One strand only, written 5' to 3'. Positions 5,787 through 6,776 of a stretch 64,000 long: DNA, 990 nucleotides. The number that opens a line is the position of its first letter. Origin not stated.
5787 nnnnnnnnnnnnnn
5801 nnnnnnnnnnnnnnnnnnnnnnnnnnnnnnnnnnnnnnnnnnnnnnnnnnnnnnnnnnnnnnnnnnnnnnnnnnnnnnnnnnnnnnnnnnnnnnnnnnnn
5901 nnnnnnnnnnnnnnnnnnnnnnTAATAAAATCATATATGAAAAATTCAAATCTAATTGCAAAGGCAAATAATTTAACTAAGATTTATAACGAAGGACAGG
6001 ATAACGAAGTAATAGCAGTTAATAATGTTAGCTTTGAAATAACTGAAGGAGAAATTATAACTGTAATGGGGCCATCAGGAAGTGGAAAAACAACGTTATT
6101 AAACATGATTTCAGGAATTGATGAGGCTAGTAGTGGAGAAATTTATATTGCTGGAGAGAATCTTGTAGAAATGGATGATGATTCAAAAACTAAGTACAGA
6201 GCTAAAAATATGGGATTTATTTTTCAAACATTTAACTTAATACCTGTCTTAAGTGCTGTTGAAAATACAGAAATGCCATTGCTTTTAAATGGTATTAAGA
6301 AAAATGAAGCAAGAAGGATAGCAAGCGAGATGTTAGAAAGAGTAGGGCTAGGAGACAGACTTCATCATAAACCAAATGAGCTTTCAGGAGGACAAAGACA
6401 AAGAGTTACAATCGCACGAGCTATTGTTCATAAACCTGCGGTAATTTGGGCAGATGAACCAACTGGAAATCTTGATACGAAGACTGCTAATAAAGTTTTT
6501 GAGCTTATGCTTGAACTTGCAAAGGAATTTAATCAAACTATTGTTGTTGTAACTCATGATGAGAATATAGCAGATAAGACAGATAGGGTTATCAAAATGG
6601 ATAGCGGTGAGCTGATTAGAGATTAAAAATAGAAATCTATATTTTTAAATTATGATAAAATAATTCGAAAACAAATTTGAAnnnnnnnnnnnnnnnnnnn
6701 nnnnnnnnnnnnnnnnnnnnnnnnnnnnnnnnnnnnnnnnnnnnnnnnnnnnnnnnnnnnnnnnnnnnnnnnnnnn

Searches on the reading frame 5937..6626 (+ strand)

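Call 36: search_protein_families(library=pfam, proteins=[window:5937-6626:+], max_evalue=0.001)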
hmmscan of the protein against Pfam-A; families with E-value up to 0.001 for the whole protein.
window:5937-6626:+ (229 aa): 4 families
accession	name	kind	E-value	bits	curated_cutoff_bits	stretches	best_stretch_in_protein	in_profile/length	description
PF00005.33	ABC_tran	-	1.3e-35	123.4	25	1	28-176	1-136/137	ABC transporter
PF02463.25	SMC_N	-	1.9e-06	27.9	40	1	39-222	25-212/220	RecF/RecN/SMC N terminal domain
PF03193.22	RsgA_GTPase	-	0.00036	20.8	30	1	29-69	98-137/174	RsgA GTPase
PF13304.12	AAA_21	-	0.00071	20.2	27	0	43-64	4-28/304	AAA domain, putative AbiEii toxin, Type IV TA system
